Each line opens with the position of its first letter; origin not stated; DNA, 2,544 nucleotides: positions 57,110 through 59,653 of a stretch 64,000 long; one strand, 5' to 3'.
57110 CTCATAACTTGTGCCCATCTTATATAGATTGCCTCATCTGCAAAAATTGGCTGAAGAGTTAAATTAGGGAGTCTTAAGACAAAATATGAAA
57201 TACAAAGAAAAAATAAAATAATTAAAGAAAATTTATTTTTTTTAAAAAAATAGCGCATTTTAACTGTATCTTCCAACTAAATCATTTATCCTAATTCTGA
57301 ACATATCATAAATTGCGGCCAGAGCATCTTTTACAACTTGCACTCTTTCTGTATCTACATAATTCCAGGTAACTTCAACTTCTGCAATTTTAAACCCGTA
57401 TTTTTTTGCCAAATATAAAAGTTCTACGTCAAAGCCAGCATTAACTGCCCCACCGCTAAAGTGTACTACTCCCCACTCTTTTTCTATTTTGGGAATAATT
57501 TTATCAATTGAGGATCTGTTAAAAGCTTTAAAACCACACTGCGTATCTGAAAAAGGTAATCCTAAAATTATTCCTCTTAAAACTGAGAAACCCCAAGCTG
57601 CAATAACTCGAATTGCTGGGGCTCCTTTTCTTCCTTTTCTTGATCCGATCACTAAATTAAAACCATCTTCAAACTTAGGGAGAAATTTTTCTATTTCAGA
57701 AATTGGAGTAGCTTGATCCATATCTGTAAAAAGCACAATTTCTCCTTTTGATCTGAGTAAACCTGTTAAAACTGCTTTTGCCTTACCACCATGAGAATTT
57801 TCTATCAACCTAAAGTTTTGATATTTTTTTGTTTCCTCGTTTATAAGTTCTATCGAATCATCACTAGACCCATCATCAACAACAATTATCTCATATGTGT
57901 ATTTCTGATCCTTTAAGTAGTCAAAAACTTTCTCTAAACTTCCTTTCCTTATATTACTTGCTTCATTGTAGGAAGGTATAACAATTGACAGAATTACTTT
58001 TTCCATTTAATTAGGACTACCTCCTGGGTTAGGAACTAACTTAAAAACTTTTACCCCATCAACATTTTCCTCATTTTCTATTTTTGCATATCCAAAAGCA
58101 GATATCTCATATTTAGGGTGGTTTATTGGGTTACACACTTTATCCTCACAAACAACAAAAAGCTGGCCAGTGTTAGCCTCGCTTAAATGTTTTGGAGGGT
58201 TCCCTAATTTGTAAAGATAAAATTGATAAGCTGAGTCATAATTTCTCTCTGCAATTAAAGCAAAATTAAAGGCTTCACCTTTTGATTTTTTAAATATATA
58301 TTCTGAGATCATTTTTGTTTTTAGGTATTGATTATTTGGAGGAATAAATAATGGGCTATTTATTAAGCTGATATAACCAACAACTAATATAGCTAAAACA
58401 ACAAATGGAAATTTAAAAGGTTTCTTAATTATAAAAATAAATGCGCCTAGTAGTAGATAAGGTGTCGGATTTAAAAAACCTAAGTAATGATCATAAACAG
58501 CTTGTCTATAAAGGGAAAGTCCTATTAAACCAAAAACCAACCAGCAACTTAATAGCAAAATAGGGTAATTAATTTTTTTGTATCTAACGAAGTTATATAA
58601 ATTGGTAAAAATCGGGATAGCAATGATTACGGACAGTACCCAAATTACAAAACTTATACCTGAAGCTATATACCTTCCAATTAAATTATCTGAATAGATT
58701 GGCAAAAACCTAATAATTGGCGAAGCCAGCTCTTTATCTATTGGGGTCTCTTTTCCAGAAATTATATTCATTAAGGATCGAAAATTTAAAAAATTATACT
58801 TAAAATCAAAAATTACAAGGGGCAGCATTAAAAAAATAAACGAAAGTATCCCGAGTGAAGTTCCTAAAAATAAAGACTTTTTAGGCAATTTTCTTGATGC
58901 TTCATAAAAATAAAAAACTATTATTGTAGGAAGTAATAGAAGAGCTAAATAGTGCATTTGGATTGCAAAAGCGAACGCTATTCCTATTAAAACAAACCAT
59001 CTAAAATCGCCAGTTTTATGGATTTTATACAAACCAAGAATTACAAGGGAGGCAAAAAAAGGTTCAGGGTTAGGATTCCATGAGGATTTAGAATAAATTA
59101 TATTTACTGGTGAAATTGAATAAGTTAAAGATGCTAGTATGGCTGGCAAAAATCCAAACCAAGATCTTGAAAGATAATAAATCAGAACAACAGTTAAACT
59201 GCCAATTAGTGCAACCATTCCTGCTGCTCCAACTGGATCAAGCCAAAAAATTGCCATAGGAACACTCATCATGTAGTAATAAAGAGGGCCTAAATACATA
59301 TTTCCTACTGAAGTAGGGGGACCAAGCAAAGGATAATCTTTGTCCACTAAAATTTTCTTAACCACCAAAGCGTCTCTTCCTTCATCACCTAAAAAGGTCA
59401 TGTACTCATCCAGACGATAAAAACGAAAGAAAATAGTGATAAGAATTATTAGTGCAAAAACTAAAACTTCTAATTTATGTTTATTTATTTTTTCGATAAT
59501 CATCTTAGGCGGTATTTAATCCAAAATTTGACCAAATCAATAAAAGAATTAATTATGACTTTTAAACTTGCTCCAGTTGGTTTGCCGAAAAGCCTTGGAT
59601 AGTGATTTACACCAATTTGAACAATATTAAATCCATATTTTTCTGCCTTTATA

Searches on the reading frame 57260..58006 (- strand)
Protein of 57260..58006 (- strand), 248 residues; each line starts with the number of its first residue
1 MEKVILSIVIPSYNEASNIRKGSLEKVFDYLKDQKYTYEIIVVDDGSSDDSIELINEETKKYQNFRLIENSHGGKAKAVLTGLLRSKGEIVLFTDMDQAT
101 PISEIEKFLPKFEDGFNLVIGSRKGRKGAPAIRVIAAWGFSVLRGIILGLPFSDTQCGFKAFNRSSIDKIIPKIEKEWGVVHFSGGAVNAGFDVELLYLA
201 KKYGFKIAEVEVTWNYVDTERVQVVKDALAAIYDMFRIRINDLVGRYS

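Call 5: search_protein_families(library=pfam, proteins=[window:57260-58006:-], max_evalue=0.01)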
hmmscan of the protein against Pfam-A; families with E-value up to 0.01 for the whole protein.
window:57260-58006:- (248 aa): 3 families
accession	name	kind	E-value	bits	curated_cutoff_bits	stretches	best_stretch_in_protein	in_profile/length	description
PF00535.33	Glycos_transf_2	-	9.8e-28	97.6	23.3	1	7-170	1-167/168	Glycosyl transferase family 2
PF10111.15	Glyco_tranf_2_2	-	4.6e-05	23.5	27.3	1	7-109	1-103/276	Glycosyltransferase like family 2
PF13641.12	Glyco_tranf_2_3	-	5.4e-05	23.7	27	1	6-112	3-111/230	Glycosyltransferase like family 2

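Call 11: search_protein_families(library=ncbifam, proteins=[window:57260-58006:-], max_evalue=0.001)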
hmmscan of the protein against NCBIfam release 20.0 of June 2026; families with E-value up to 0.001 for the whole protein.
window:57260-58006:- (248 aa): 21 families
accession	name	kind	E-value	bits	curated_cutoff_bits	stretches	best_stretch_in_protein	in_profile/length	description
NF047588.1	GlcsyltransPgfSStrep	equivalog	1.5e-22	80.2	500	1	6-172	3-169/308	glycosyltransferase PgfS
NF007986.1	PRK10714.1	equivalog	7.4e-18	64.6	529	1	6-172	8-174/316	undecaprenyl-phosphate 4-deoxy-4-formamido-L-arabinose transferase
NF041875.1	EPS_EpsD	equivalog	1.2e-17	64.3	370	1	6-115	1-107/325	exopolysaccharide biosynthesis glycosyltransferase EpsD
NF007482.0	PRK10073.1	equivalog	1e-15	57.6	423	1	4-99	6-97/334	glycosyltransferase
TIGR03937.1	PgaC_IcaA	equivalog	1.2e-14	54.1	422.3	1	5-98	46-136/407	poly-beta-1,6-N-acetyl-D-glucosamine synthase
NF041391.1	DPhHxTase_Halo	equivalog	3e-14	52.5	375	1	12-215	3-184/213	dolichyl-phosphate hexose transferase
TIGR04182.1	glyco_TIGR04182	equivalog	2.5e-11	43.5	325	1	7-170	3-159/293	S-layer glycoprotein N-glycosyltransferase AglJ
TIGR04283.1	glyco_like_mftF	equivalog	5e-11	42.6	182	1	6-101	1-86/221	TIGR04283 family arsenosugar biosynthesis glycosyltransferase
NF038302.1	EPS_HpsE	equivalog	2.3e-09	36.7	300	1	6-99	3-98/307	hormogonium polysaccharide biosynthesis glycosyltransferase HpsE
TIGR03111.1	glyc2_xrt_Gpos1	hypoth_equivalog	7.2e-09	34.9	363.95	1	6-115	51-159/439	TIGR03111 family XrtG-associated glycosyltransferase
NF047683.1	TeichurnBiosyTuaG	equivalog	7.5e-09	35.6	400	1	3-108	5-107/252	teichuronic acid biosynthesis protein TuaG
NF050050.1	ProtGlycPglI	equivalog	7.8e-09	35.3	500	1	5-121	3-117/306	GalNAc(5)-diNAcBac-PP-undecaprenol beta-1,3-glucosyltransferase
TIGR03965.1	mycofact_glyco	equivalog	1.1e-08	34.4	280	1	7-114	77-181/467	mycofactocin biosynthesis glycosyltransferase MftF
TIGR04242.1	nodulat_NodC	equivalog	1.7e-08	33.9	550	1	7-114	51-158/395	chitooligosaccharide synthase NodC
NF010496.0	PRK13915.1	equivalog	4.5e-08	32.5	262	1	6-101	33-130/307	glucosyl-3-phosphoglycerate synthase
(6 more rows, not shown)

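Call 12: search_solved_structures(query=window:57260-58006:-, max_evalue=0.001)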
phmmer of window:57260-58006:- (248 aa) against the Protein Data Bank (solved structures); distinct sequences matched with E-value up to 0.001: 24.
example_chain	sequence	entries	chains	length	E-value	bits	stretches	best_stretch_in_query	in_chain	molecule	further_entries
5ekp_C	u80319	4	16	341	4.7e-14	55.6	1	4-169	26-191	Uncharacterized glycosyltransferase sll0501 | Glycosyltransferase sll0501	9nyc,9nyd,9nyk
5eke_A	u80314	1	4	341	4.8e-14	55.6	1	4-169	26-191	Uncharacterized glycosyltransferase sll0501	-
9nye_A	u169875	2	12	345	4.9e-14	55.5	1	4-169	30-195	Glycosyltransferase sll0501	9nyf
9bhc_C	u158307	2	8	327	2.8e-13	53.1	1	6-172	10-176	Undecaprenyl-phosphate 4-deoxy-4-formamido-L-arabinose transferase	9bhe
8vxh_A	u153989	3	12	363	3.6e-13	52.7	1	6-172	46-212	Undecaprenyl-phosphate 4-deoxy-4-formamido-L-arabinose transferase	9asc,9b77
9hwj_A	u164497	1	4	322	1e-12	51.2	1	6-174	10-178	Undecaprenyl-phosphate 4-deoxy-4-formamido-L-arabinose transferase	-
5mlz_A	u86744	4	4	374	1.8e-11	47.2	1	5-128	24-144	Dolichol monophosphate mannose synthase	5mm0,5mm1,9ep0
2z87_A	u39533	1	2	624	3.9e-10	42.8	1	6-112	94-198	Chondroitin synthase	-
2z86_A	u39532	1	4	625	3.9e-10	42.8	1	6-112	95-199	Chondroitin synthase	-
8vh7_A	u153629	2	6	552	9.7e-08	34.9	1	5-107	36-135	Heparosan synthase B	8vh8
8viw_A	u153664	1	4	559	9.9e-08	34.9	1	5-107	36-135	Heparosan synthase B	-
6h1j_A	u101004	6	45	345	3.6e-07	33.1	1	6-207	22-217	Probable ss-1,3-N-acetylglucosaminyltransferase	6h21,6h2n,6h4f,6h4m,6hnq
6yv7_B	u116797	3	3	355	8.8e-07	31.8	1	6-102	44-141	Glycosyl transferase, family 2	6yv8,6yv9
6yv7_A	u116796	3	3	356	8.9e-07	31.8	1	6-102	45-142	Glycosyl transferase, family 2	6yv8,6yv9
5tze_C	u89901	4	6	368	2e-06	30.6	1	6-99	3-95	Glycosyl transferase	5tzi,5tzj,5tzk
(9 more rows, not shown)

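Call 14: find_encoding_contigs(protein=window:57260-58006:-, flank=10000, max_places=6)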
Protein window:57260-58006:- (248 aa): no gene with exactly this product is on record in the collection.

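Call 26: find_homologous_proteins(query=window:57260-58006:-, max_evalue=1e-10)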
Query window:57260-58006:- (248 aa): 7987 proteins with E <= 1e-10 among 8000 candidates; the best 120 are listed.
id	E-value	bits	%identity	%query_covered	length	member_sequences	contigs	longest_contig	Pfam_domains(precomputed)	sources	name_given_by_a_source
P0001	1.3e-158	544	100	100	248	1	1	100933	PF13641.13,PF00535.33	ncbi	-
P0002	6.6e-135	466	83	100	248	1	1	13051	PF10111.15,PF00535.33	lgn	-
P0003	1.3e-134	465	82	100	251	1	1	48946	PF10111.15,PF00535.33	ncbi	-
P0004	4.5e-134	463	83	100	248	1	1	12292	PF10111.15,PF00535.33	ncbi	-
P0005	3.2e-131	454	81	100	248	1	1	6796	PF10111.15,PF13641.13,PF00535.33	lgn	-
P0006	2.8e-130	451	79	100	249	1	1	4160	PF00535.33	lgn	-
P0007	3.5e-121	421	73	100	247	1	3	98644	PF10111.15,PF00535.33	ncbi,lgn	-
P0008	9.9e-120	416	74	100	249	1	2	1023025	PF10111.15,PF13641.13,PF00535.33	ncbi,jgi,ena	-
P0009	6.2e-119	414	74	98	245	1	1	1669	PF10111.15,PF00535.33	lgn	-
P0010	1.7e-118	412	75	98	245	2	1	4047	PF10111.15,PF00535.33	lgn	-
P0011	1.9e-118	412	73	98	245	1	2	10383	PF10111.15,PF00535.33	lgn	-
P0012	7.2e-118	410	73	98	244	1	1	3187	PF10111.15,PF00535.33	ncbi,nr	ncbi:glycosyltransferase [Patescibacteria group bacterium]|nr:glycosyltransferase [Patescibacteria g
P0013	1.2e-117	409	72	98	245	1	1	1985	PF10111.15,PF00535.33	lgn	-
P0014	1.9e-117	409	73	98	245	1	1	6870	PF10111.15,PF13641.13,PF00535.33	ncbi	-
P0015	2.3e-117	409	72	100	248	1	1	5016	PF10111.15,PF00535.33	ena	-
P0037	1.9e-116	406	74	98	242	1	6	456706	PF10111.15,PF00535.33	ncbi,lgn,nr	ncbi:glycosyltransferase [Candidatus Daviesbacteria bacterium]|nr:glycosyltransferase [Candidatus Da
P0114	3.5e-114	398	71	98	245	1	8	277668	PF10111.15,PF13641.13,PF00535.33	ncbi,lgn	-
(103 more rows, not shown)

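Call 27: find_encoding_contigs(protein=P0001, flank=10000, max_places=3)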
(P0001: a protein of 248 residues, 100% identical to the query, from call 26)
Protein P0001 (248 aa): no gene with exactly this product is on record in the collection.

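Call 28: find_encoding_contigs(protein=P0008, flank=10000, max_places=2)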
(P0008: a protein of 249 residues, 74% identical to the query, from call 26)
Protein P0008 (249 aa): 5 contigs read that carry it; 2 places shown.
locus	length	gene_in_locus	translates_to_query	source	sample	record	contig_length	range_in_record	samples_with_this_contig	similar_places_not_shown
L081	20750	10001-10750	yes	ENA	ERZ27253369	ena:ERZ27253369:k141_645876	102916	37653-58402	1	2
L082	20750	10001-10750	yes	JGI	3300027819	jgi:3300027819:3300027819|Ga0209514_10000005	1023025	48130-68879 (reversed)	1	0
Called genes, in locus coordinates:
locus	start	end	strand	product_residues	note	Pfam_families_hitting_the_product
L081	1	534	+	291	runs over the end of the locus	PF00188:CAP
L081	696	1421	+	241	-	PF00483:NTP_transferase, PF12804:NTP_transf_3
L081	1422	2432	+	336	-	PF01073:3Beta_HSD, PF01370:Epimerase, PF02719:Polysacc_synt_2, PF04321:RmlD_sub_bind, PF05368:NmrA (weak), PF07993:NAD_binding_4, PF13460:NAD_binding_10, PF16363:GDP_Man_Dehyd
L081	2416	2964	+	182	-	PF00908:dTDP_sugar_isom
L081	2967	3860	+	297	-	PF01370:Epimerase, PF02719:Polysacc_synt_2 (faint), PF04321:RmlD_sub_bind, PF16363:GDP_Man_Dehyd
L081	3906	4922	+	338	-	PF01370:Epimerase, PF04321:RmlD_sub_bind (weak), PF16363:GDP_Man_Dehyd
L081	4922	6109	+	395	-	PF00535:Glycos_transf_2, PF04138:GtrA_DPMS_TM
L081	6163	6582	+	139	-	PF00293:NUDIX, PF14815:NUDIX_4 (weak)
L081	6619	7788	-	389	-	-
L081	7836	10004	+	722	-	PF00535:Glycos_transf_2, PF10111:Glyco_tranf_2_2 (weak), PF13231:PMT_2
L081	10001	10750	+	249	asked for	PF00535:Glycos_transf_2, PF10111:Glyco_tranf_2_2 (weak), PF13641:Glyco_tranf_2_3 (faint)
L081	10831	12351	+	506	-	PF13231:PMT_2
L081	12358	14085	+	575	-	PF20176:DUF6541 (weak)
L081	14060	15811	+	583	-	PF02516:STT3 (weak), PF10131:PTPS_related (weak)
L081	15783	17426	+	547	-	-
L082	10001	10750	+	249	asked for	PF00535:Glycos_transf_2, PF10111:Glyco_tranf_2_2 (weak), PF13641:Glyco_tranf_2_3 (faint)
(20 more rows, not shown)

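Call 29: find_encoding_contigs(protein=P0114, flank=10000, max_places=2)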
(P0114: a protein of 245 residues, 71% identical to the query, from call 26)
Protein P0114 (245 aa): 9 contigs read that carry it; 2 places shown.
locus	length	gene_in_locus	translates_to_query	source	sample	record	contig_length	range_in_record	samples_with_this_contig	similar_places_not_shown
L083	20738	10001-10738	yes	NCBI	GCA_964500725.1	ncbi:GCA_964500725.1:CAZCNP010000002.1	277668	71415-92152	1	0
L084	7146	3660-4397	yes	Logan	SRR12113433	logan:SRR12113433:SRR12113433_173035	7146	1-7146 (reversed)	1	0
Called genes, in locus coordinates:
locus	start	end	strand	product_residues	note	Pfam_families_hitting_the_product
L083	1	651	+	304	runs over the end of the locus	PF00188:CAP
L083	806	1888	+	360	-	PF00483:NTP_transferase, PF12804:NTP_transf_3 (weak), PF25084:LbH_EIF2B (weak), PF25087:GMPPB_C (faint)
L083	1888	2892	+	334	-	PF01073:3Beta_HSD, PF01370:Epimerase, PF02719:Polysacc_synt_2, PF04321:RmlD_sub_bind, PF05368:NmrA (weak), PF07993:NAD_binding_4, PF13460:NAD_binding_10, PF16363:GDP_Man_Dehyd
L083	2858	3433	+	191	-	PF00908:dTDP_sugar_isom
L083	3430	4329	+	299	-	PF01370:Epimerase, PF04321:RmlD_sub_bind, PF16363:GDP_Man_Dehyd, PF02719:Polysacc_synt_2 (weak), PF07993:NAD_binding_4 (weak)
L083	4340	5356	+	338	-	PF01370:Epimerase, PF04321:RmlD_sub_bind (weak), PF16363:GDP_Man_Dehyd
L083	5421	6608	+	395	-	PF00535:Glycos_transf_2, PF13641:Glyco_tranf_2_3, PF04138:GtrA_DPMS_TM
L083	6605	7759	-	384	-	-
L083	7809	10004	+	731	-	PF00535:Glycos_transf_2, PF10111:Glyco_tranf_2_2 (weak), PF02366:PMT (weak), PF13231:PMT_2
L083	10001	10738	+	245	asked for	PF00535:Glycos_transf_2, PF10111:Glyco_tranf_2_2, PF13641:Glyco_tranf_2_3 (faint)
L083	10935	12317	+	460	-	PF13231:PMT_2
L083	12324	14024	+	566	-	PF09586:YfhO (weak), PF10131:PTPS_related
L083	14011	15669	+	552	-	PF10131:PTPS_related, PF13231:PMT_2 (weak)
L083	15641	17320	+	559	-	PF10131:PTPS_related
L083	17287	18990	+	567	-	PF10131:PTPS_related (faint)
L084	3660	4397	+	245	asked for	PF00535:Glycos_transf_2, PF10111:Glyco_tranf_2_2, PF13641:Glyco_tranf_2_3 (faint)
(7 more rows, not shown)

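Call 50: predict_structure(alignment_id=A2)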
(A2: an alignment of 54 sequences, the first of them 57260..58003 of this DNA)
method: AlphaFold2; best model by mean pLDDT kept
length: 247 residues; sequences in the alignment: 54
mean_pLDDT: 88.7   pTM: 0.87
mean pLDDT of the five models: 88.7, 88.2, 88.0, 87.7, 87.5
residues with pLDDT >= 90: 171; 70-90: 50; 50-70: 17; < 50: 9
segments of 3 or more residues with pLDDT < 50: 178-180, 182-186
pLDDT, mean of each block of 10 residues (from residue 1): 92 96 97 96 96 97 95 90 97 93 97 97 72 83 93 89 97 73 52 94 97 71 71 91 92
secondary structure, 60 per line:
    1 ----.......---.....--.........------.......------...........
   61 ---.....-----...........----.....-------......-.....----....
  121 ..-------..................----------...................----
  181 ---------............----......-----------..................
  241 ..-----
elements in order: E5-11 H15-19 H22-30 E37-43 H50-60 E64-68 H74-84 E89-93 H101-106 H108-112 E117-122 H130-147 E158-162 H163-176 H190-201 E206-211 H223-242

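Call 53: fold_search(model_id=the predicted structure, library=pdb)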
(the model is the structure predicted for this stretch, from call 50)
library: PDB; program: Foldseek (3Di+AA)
matches with E <= 10: 1590; with E <= 0.001: 365
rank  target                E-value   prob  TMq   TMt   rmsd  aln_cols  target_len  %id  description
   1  8vxh_A                7.5e-16  1.00  0.73  0.59   3.5       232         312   23  Cryo-EM Structure of the Glycosyltransferase ArnC from Salmonella enterica in the Apo State Determined on Talos Arctic (released 2025-02-05)
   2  9b77_A                1.4e-15  1.00  0.73  0.59   3.7       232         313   24  Cryo-EM Structure of the Glycosyltransferase ArnC from Salmonella enterica in the Apo State Determined on Krios micros (released 2025-02-05)
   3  9nyc_A                2.6e-15  1.00  0.73  0.58   4.0       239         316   21  Cryo-EM structure of the glycosyltransferase GtrB in the substrate-bound state (released 2025-12-17)
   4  9bhc_A                3.7e-15  1.00  0.73  0.60   3.6       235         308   22  Salmonella undecaprenyl-phosphate 4-deoxy-4-formamido-L-arabinose transferase (ArnC) (released 2025-02-12)
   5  9bhc_B                1.0e-14  1.00  0.74  0.60   3.7       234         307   23  Salmonella undecaprenyl-phosphate 4-deoxy-4-formamido-L-arabinose transferase (ArnC) (released 2025-02-12)
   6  9asc_A                1.0e-14  1.00  0.72  0.57   4.4       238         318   21  Cryo-EM Structure of the Glycosyltransferase ArnC from Salmonella enterica in the UDP-bound State Determined on Talos  (released 2025-02-05)
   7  9nyd_C                2.0e-14  1.00  0.76  0.62   3.3       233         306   23  Cryo-EM structure of the glycosyltransferase GtrB in the pre-catalysis and product-bound state (released 2025-12-17)
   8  5mlz                  2.0e-14  1.00  0.73  0.52   4.0       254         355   23  Dolichyl phosphate mannose synthase in complex with GDP and Mg2+ (released 2017-08-09)
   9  9bhe_A                2.1e-14  1.00  0.73  0.59   4.2       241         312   21  Salmonella undecaprenyl-phosphate 4-deoxy-4-formamido-L-arabinose transferase (ArnC) bound to UDP (released 2025-02-12)
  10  9nyd_B                3.0e-14  1.00  0.74  0.61   3.5       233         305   23  Cryo-EM structure of the glycosyltransferase GtrB in the pre-catalysis and product-bound state (released 2025-12-17)
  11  9ep0                  4.1e-14  1.00  0.69  0.51   4.4       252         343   24  Dolichyl phosphate mannose synthase in complex with donor (GDP-Man) and traces of acceptor (Dol55P) and product (Dol55P- (released 2025-10-01)
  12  9nyd_A                4.7e-14  1.00  0.75  0.61   3.1       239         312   21  Cryo-EM structure of the glycosyltransferase GtrB in the pre-catalysis and product-bound state (released 2025-12-17)
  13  9nyf_A                6.0e-14  1.00  0.73  0.59   4.3       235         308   22  Cryo-EM structure of the glycosyltransferase GtrB (tetramer volume) (released 2025-12-17)
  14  5mm1                  9.2e-14  1.00  0.71  0.52   4.2       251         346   24  Dolichyl phosphate mannose synthase in complex with GDP and dolichyl phosphate mannose (released 2017-08-09)
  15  9nye_A                1.4e-13  1.00  0.65  0.54   5.4       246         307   19  Cryo-EM structure of the glycosyltransferase GtrB in the apo state (octamer volume) (released 2025-12-17)
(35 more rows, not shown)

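Call 70: find_encoding_contigs(protein=P0037, flank=10000, max_places=1)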
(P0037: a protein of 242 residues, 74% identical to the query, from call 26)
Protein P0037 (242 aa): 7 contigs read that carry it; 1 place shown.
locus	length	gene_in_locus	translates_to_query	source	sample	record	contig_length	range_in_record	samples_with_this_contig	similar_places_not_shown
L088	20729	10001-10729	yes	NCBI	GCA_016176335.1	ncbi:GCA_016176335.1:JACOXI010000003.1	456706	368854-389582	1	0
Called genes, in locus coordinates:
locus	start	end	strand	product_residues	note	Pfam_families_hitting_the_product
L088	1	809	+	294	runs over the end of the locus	PF00188:CAP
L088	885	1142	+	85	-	-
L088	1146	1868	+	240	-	PF00483:NTP_transferase, PF12804:NTP_transf_3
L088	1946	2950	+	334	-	PF01073:3Beta_HSD, PF01370:Epimerase, PF02719:Polysacc_synt_2, PF04321:RmlD_sub_bind, PF05368:NmrA (weak), PF07993:NAD_binding_4, PF13460:NAD_binding_10, PF16363:GDP_Man_Dehyd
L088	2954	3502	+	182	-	PF00908:dTDP_sugar_isom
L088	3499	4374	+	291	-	PF01370:Epimerase, PF02719:Polysacc_synt_2 (faint), PF04321:RmlD_sub_bind, PF01073:3Beta_HSD (weak), PF16363:GDP_Man_Dehyd, PF07993:NAD_binding_4 (faint)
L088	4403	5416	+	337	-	PF01370:Epimerase, PF04321:RmlD_sub_bind (faint), PF16363:GDP_Man_Dehyd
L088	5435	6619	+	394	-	PF00535:Glycos_transf_2, PF13641:Glyco_tranf_2_3 (weak), PF04138:GtrA_DPMS_TM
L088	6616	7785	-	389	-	-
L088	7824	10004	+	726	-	PF00535:Glycos_transf_2, PF13231:PMT_2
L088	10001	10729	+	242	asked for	PF00535:Glycos_transf_2, PF10111:Glyco_tranf_2_2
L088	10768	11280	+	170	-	PF01396:Zn_ribbon_Top1 (faint), PF13248:Zn_ribbon_3 (faint)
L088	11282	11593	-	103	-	PF23477:zf_Tbcl_2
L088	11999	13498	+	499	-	PF13231:PMT_2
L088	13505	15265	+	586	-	-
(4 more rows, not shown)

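Call 81: list_cluster_members(proteins=[P0001, P0121, P0241, P0003, P0126])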
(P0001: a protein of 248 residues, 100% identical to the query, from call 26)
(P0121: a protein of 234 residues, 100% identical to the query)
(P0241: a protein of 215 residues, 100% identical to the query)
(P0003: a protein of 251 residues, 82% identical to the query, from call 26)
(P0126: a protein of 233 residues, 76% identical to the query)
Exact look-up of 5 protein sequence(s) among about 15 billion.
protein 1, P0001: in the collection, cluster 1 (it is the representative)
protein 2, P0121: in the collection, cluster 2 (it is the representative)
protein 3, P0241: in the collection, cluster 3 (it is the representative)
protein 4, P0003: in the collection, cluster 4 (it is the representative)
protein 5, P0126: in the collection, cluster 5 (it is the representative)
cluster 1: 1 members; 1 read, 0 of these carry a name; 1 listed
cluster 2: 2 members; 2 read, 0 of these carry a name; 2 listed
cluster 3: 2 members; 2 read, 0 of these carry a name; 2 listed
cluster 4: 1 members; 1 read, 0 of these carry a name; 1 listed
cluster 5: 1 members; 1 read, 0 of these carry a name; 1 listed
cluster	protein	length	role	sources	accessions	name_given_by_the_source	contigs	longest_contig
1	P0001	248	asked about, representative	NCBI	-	-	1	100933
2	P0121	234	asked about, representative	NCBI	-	-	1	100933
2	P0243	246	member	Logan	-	-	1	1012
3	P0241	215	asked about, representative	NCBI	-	-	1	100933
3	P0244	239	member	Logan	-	-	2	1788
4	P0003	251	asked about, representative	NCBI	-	-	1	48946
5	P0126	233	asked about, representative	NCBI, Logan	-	-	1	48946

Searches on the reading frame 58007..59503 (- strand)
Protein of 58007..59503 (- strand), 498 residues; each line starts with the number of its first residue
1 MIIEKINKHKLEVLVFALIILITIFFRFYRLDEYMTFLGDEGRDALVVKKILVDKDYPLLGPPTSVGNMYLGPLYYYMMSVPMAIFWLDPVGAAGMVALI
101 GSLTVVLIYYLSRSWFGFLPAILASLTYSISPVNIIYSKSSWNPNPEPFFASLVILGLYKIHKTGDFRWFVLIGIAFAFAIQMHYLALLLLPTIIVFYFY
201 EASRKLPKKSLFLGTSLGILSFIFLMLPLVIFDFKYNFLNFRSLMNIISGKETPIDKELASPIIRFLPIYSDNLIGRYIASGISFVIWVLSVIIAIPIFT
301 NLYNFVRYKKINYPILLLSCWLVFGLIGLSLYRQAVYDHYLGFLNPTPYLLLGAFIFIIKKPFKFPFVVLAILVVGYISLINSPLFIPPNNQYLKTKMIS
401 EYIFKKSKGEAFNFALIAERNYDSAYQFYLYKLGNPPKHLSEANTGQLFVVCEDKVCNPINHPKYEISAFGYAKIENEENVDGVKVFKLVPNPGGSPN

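Call 5: search_protein_families(library=pfam, proteins=[window:58007-59503:-], max_evalue=0.01)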
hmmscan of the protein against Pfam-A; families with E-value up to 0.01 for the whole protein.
window:58007-59503:- (498 aa): 2 families
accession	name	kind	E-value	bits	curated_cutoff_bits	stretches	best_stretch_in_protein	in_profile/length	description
PF13231.12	PMT_2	-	4.5e-11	43.7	26.1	1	73-223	4-154/160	Dolichyl-phosphate-mannose-protein mannosyltransferase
PF11028.14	TMEM260-like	-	0.0075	16.5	24.2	1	121-204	89-176/179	Protein O-mannosyl-transferase TMEM260-like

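Call 48: search_solved_structures(query=window:58007-59503:-, max_evalue=1)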
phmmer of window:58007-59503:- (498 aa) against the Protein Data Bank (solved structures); distinct sequences matched with E-value up to 1: 3.
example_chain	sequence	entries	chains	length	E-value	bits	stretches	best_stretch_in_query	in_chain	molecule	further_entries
6tdu_P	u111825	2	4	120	0.67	12.2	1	293-327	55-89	ATPEG4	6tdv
7qnt_AAA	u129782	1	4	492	0.8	11.9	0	394-456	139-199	TarM(Se)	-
7qd7_AAA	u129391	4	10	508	0.9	11.8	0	394-456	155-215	TarM(Se)_G117R | TarM(Se)_G117R-4RboP | TarM(Se)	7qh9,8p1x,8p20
